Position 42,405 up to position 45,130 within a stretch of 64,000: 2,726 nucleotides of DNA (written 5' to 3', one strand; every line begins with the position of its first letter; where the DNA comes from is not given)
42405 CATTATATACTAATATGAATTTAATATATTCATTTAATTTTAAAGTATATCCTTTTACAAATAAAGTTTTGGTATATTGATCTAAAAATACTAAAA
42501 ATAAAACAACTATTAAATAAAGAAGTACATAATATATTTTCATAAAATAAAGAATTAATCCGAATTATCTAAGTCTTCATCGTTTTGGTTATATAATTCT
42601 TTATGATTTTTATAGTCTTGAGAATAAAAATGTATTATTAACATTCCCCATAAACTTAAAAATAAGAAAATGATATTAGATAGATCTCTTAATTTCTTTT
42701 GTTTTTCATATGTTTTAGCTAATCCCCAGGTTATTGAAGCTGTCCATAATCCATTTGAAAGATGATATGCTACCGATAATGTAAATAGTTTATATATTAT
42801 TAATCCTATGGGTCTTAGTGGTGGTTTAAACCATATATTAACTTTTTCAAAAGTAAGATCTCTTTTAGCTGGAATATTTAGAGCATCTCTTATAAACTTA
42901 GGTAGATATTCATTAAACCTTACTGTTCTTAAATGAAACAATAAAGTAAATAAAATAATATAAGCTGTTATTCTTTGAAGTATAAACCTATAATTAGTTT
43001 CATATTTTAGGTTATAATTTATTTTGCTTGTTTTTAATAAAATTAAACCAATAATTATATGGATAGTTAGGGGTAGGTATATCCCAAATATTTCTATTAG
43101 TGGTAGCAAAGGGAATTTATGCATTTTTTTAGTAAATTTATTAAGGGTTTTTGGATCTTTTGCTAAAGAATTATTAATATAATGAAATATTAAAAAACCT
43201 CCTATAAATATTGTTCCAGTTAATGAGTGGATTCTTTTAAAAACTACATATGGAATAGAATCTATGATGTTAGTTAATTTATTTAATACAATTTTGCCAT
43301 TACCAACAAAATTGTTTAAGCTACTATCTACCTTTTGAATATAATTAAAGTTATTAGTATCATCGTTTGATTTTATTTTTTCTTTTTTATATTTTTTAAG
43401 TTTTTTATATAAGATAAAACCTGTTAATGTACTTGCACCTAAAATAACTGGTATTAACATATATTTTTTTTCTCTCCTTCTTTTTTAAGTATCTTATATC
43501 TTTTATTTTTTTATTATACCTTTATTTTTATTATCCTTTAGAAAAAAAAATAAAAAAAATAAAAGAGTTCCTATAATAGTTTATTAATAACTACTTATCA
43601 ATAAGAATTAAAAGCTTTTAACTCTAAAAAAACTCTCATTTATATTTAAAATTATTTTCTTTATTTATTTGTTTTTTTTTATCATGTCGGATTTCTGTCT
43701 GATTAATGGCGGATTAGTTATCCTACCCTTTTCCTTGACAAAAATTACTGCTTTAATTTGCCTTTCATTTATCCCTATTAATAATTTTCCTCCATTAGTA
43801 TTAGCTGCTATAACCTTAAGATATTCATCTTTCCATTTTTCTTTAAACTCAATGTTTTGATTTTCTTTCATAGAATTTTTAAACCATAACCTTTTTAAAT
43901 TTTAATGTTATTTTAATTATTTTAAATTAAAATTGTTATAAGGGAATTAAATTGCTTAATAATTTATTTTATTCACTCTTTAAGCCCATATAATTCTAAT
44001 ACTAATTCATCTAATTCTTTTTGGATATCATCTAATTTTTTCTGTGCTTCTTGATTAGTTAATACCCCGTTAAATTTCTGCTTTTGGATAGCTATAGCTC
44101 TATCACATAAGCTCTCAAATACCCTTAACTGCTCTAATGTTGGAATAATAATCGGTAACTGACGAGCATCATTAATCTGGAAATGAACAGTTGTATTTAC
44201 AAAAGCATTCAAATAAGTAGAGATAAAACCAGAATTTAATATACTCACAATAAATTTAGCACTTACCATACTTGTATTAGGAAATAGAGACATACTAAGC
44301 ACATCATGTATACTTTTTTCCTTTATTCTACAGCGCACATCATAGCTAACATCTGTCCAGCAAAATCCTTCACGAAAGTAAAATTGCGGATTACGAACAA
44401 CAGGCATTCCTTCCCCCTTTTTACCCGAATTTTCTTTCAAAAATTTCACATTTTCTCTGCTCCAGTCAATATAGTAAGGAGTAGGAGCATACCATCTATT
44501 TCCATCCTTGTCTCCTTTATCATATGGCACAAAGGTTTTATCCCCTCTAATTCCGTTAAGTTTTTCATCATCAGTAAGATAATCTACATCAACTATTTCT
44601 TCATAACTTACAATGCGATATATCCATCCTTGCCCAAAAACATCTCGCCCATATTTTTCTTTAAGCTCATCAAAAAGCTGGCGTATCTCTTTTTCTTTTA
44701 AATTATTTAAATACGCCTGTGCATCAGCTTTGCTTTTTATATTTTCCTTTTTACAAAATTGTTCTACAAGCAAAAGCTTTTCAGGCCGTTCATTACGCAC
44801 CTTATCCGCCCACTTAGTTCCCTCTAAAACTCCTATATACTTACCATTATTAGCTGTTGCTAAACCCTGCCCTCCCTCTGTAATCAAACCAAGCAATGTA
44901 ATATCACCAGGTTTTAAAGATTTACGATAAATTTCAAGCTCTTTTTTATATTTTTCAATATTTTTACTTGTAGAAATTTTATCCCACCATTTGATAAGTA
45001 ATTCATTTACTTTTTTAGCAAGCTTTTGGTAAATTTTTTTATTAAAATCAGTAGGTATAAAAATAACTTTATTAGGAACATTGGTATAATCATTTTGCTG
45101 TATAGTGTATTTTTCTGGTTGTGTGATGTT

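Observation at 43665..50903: Non-canonical restriction/defence locus: PLD-nuclease/SNF2-helicase fusion, small protein and 1196-aa PglX/type-IIG-like N6A methyltransferase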

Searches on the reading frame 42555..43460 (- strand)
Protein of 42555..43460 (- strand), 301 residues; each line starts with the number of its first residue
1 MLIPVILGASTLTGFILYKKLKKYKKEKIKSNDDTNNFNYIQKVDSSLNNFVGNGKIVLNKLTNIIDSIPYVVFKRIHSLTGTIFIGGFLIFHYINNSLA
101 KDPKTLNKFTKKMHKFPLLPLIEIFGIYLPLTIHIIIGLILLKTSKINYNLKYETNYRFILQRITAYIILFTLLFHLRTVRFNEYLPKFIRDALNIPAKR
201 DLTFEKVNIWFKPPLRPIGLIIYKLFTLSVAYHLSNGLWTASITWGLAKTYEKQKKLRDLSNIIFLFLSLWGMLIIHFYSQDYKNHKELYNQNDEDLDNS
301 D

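Call 86: search_protein_families(library=pfam, proteins=[window:42555-43460:-], max_evalue=0.0001)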
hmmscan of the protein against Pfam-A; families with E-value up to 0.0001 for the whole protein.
window:42555-43460:- (301 aa): 1 family
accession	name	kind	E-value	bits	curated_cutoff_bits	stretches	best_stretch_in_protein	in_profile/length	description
PF01127.27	Sdh_cyt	-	1.2e-08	35.6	25.8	0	154-249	18-99/122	Succinate dehydrogenase/Fumarate reductase transmembrane subunit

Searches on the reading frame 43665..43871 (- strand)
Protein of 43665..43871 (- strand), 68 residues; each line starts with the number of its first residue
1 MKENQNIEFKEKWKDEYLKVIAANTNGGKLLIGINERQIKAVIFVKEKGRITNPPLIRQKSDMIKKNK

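Call 4: search_protein_families(library=pfam, proteins=[window:43665-43871:-], max_evalue=0.01)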
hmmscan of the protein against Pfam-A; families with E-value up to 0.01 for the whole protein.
window:43665-43871:- (68 aa): 1 family
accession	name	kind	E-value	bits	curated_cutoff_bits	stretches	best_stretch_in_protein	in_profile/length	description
PF04326.19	SLFN_AlbA_2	-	1.1e-05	26.4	25.3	1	3-48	1-51/118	Schlafen, AlbA_2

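Call 5: search_protein_families(library=padloc, proteins=[window:43665-43871:-], max_evalue=0.01)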
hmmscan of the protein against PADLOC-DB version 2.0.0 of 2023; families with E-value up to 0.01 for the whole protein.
window:43665-43871:- (68 aa): 0 families

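Call 6: search_protein_families(library=ncbifam, proteins=[window:43665-43871:-], max_evalue=0.01)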
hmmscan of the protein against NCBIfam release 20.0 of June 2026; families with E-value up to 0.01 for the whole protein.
window:43665-43871:- (68 aa): 0 families

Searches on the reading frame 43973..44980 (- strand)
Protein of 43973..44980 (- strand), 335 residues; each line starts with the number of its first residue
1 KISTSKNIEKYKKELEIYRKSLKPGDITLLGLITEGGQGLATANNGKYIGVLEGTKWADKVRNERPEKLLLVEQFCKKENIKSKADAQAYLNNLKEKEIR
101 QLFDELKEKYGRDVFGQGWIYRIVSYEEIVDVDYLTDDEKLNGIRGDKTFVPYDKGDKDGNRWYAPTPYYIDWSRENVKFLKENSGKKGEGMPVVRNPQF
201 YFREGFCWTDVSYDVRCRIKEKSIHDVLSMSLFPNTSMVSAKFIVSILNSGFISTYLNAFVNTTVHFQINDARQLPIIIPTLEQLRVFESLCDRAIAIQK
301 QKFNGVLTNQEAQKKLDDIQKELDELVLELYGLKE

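Call 73: search_protein_families(library=pfam, proteins=[window:43973-44980:-], max_evalue=10)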
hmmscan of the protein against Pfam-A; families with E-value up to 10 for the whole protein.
window:43973-44980:- (335 aa): 4 families
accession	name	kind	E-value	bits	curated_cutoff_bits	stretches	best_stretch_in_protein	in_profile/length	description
PF12950.13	TaqI_C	-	2.8e-05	24.8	26.5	1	169-277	12-118/118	TaqI-like C-terminal specificity domain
PF24457.1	DUF7572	-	0.067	14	27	1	253-290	6-43/94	Family of unknown function (DUF7572)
PF18713.7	DUF5645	-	0.074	13.5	26.8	1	91-157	2-64/125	Domain of unknown function (DUF5645)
PF07688.17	KaiA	-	0.56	10.8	22.2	1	84-112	11-39/122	KaiA C-terminal domain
